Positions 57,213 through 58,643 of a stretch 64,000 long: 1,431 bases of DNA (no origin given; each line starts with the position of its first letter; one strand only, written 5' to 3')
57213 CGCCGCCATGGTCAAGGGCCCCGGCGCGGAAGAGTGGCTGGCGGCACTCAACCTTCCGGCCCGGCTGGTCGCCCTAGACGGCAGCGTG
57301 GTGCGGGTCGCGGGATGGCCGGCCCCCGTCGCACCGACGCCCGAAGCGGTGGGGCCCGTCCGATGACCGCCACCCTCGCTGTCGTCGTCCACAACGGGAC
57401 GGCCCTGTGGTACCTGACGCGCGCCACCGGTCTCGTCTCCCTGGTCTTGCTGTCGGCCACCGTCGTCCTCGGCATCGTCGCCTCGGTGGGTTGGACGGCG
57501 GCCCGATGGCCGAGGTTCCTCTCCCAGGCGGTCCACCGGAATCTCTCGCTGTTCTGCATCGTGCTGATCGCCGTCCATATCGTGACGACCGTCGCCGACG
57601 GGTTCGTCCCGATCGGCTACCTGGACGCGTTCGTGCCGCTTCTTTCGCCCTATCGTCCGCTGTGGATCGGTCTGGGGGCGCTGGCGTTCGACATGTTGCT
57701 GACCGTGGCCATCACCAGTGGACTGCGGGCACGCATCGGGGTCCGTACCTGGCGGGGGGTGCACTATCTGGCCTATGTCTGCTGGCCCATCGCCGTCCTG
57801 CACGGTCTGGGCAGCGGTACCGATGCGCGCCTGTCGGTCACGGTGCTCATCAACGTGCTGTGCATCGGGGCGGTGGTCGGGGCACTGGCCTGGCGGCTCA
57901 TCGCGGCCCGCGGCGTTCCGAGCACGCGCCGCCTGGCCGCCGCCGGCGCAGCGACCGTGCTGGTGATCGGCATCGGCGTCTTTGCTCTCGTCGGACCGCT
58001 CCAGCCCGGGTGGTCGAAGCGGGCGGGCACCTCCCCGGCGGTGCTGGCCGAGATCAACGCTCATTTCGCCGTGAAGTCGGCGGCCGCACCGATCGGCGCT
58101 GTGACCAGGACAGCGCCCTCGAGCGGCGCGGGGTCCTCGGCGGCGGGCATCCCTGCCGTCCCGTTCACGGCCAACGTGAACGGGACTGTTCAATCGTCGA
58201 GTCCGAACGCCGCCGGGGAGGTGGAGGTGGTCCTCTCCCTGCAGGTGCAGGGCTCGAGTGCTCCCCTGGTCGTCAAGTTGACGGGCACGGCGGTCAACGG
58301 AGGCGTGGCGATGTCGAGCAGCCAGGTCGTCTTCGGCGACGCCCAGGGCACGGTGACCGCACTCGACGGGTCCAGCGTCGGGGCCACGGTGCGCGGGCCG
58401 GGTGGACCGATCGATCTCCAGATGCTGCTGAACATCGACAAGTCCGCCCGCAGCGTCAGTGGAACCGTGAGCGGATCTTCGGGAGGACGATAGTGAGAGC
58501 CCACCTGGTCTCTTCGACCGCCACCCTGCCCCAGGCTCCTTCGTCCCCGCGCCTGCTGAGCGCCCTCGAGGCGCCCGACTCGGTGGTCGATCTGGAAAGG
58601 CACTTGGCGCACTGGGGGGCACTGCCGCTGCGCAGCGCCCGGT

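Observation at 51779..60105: Candidate transmembrane electron-export system built around ApbE flavinylation: FRE + FMN_bind, TCS, ApbE, MsrQ-like, NuoF-like and ferredoxin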

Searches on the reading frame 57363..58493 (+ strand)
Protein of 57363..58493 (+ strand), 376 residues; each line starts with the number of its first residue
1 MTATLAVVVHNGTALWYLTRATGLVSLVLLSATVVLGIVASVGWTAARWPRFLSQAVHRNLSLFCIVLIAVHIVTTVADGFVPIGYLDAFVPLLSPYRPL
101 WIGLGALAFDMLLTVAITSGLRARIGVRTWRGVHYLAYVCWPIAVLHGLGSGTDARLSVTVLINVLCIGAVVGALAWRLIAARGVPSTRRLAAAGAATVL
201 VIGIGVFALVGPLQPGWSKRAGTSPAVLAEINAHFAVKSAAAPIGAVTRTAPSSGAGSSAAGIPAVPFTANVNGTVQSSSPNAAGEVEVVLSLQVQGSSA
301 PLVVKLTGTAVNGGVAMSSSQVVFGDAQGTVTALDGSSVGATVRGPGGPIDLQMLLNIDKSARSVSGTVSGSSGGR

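Call 4: search_protein_families(library=pfam, proteins=[window:57363-58493:+], max_evalue=0.01)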
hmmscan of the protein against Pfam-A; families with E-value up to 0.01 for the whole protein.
window:57363-58493:+ (376 aa): 1 family
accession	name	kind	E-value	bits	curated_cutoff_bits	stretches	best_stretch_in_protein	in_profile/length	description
PF01794.25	Ferric_reduct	-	6.9e-08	33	28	1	22-144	1-120/121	Ferric reductase like transmembrane component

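Call 5: search_protein_families(library=ncbifam, proteins=[window:57363-58493:+], max_evalue=0.01)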
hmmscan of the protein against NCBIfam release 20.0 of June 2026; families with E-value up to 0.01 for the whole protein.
window:57363-58493:+ (376 aa): 1 family
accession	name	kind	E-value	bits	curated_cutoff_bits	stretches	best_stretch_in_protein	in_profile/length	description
TIGR02968.1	succ_dehyd_anc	equivalog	0.0035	17.5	41.8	1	10-73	2-64/105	succinate dehydrogenase, hydrophobic membrane anchor protein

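Call 48: find_homologous_proteins(query=window:57363-58490:+, max_evalue=1e-10)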
Query window:57363-58490:+ (376 aa): 1419 proteins with E <= 1e-10 among 8000 candidates; the best 120 are listed.
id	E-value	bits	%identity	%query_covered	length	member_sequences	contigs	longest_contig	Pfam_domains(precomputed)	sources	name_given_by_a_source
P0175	2.1e-229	779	100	100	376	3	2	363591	PF01794.26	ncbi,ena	-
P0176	3.6e-203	693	91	96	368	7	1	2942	PF01794.26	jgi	-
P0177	6.3e-203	692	88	96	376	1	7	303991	PF01794.26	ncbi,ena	ncbi:MAG: ferric reductase-like transmembrane domain-containing protein [Acidimicrobiales bacterium]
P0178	2.2e-198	677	86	100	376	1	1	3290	PF01794.26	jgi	jgi:methionine sulfoxide reductase heme-binding subunit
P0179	8.4e-172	590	74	100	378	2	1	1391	PF01794.26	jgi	jgi:sulfoxide reductase heme-binding subunit YedZ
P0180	7.1e-171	587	75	99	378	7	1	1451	PF01794.26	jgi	jgi:sulfoxide reductase heme-binding subunit YedZ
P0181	3.5e-170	584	74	99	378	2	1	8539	PF01794.26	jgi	jgi:sulfoxide reductase heme-binding subunit YedZ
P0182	1.6e-168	579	73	100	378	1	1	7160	PF01794.26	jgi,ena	-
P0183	5.0e-168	577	72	99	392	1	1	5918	PF01794.26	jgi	jgi:sulfoxide reductase heme-binding subunit YedZ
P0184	3.3e-167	574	73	99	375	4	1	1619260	PF01794.26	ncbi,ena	-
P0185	1.9e-164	565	71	99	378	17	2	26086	PF01794.26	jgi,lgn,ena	jgi:sulfoxide reductase heme-binding subunit YedZ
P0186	2.1e-164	565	72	99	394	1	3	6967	PF01794.26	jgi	jgi:sulfoxide reductase heme-binding subunit YedZ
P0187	4.1e-164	564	71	98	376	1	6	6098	PF01794.26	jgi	jgi:sulfoxide reductase heme-binding subunit YedZ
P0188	4.7e-164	564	72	99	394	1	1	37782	PF01794.26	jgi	jgi:sulfoxide reductase heme-binding subunit YedZ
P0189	7.8e-163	560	73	98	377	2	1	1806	PF01794.26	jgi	jgi:sulfoxide reductase heme-binding subunit YedZ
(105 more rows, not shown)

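Call 55: predict_structure(alignment_id=A3)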
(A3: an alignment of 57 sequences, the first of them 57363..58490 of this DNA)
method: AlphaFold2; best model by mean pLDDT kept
length: 376 residues; sequences in the alignment: 57
mean_pLDDT: 72.0   pTM: 0.48
mean pLDDT of the five models: 72.0, 69.1, 67.3, 64.1, 64.1
residues with pLDDT >= 90: 67; 70-90: 167; 50-70: 80; < 50: 62
segments of 3 or more residues with pLDDT < 50: 1-15, 76-86, 94-97, 154-156, 237-260
pLDDT, mean of each block of 10 residues (from residue 1): 36 51 76 81 69 70 68 51 47 51 66 72 81 80 80 57 82 84 80 85 84 67 54 48 30 30 85 94 88 92 93 81 93 88 87 93 94 71
secondary structure, 60 per line:
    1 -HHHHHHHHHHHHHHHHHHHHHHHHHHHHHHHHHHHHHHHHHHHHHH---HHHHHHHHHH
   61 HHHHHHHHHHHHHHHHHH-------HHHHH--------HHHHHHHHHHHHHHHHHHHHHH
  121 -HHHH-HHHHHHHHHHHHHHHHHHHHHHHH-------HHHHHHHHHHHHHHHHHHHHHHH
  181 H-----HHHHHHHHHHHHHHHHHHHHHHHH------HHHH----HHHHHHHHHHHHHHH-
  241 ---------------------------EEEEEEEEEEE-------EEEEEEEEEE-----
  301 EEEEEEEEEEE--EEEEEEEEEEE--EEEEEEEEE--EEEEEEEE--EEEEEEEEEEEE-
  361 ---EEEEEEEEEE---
elements in order: H2-47 H51-78 H86-90 H99-120 H122-125 H127-150 H158-181 H187-210 H217-220 H225-239 E268-278 E286-295 E301-311 E314-324 E327-335 E338-345 E348-359 E364-373

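Call 57: fold_search(model_id=the predicted structure, library=pdb)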
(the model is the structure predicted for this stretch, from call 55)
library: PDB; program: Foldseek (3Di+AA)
matches with E <= 10: 381; with E <= 0.001: 0
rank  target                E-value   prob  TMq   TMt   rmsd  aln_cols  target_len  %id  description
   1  7qh3_A                2.1e-01  0.41  0.15  0.32  12.4       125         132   11  Crystal structure of the anti-sigma factor RsfG from Streptomyces tsukubaensis NRRL18488 (released 2022-12-21)
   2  8of7_A                3.0e-01  0.72  0.19  0.40   6.6       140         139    6  Cyc15 Diels Alderase (released 2023-06-21)
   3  2jgs_D                3.3e-01  0.33  0.14  0.33  11.8       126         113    9  Circular permutant of avidin (released 2008-03-04)
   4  6hzn_A                3.5e-01  0.09  0.09  0.05  17.0       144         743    8  Crystal structure of human dermatan sulfate epimerase 1 (released 2020-01-22)
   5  6v8l_B                3.9e-01  0.33  0.11  0.23  11.2        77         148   12  Crystal structure of Ara h 8.0201 (released 2020-12-16)
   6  7bkx_AAA              5.2e-01  0.14  0.13  0.22   9.5       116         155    7  Diploptera punctata inspired lipocalin-like Milk protein expressed in Saccharomyces cerevisiae (released 2021-12-22)
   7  2g6x_D                5.4e-01  0.06  0.08  0.12  15.4       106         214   10  Crystal structure of a novel green fluorescent protein from marine copepod Pontellina plumata (released 2006-03-28)
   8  5a50_B                5.7e-01  0.13  0.10  0.18  12.6       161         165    8  The crystal structure of Arabidopsis thaliana CAR4 in complex with two calcium ions, Zn and Phopho Choline (released 2016-03-02)
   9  7qh3_B                6.0e-01  0.25  0.15  0.30  16.1       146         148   13  Crystal structure of the anti-sigma factor RsfG from Streptomyces tsukubaensis NRRL18488 (released 2022-12-21)
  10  2jgs_B                6.3e-01  0.41  0.15  0.37  12.8       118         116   10  Circular permutant of avidin (released 2008-03-04)
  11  6kyl_B                6.6e-01  0.23  0.12  0.24  10.2       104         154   12  Crystal Structure of Phosphatidic acid Transporter Ups1/Mdm35 in Complex with (2R)-3-(phosphonooxy)propane-1,2-diyl di (released 2019-10-02)
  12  4xmh_A                7.6e-01  0.10  0.10  0.18  14.9       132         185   13  Crystal structure of nitrophorin 7 from Rhodnius prolixus at pH 7.8 complexed with Gly-Gly-Gly (released 2015-07-29)
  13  8of7_B                8.0e-01  0.77  0.20  0.52   4.5       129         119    8  Cyc15 Diels Alderase (released 2023-06-21)
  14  9b3h_B                8.0e-01  0.09  0.09  0.14  12.7       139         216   12  Structure of a complex between Pasteurella multocida surface lipoprotein, PmSLP-1, and bovine complement factor I (released 2025-04-23)
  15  3ijt_B                8.4e-01  0.60  0.10  0.25   5.4        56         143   11  Structural Characterization of SMU.440, a Hypothetical Protein from Streptococcus mutans (released 2009-08-25)
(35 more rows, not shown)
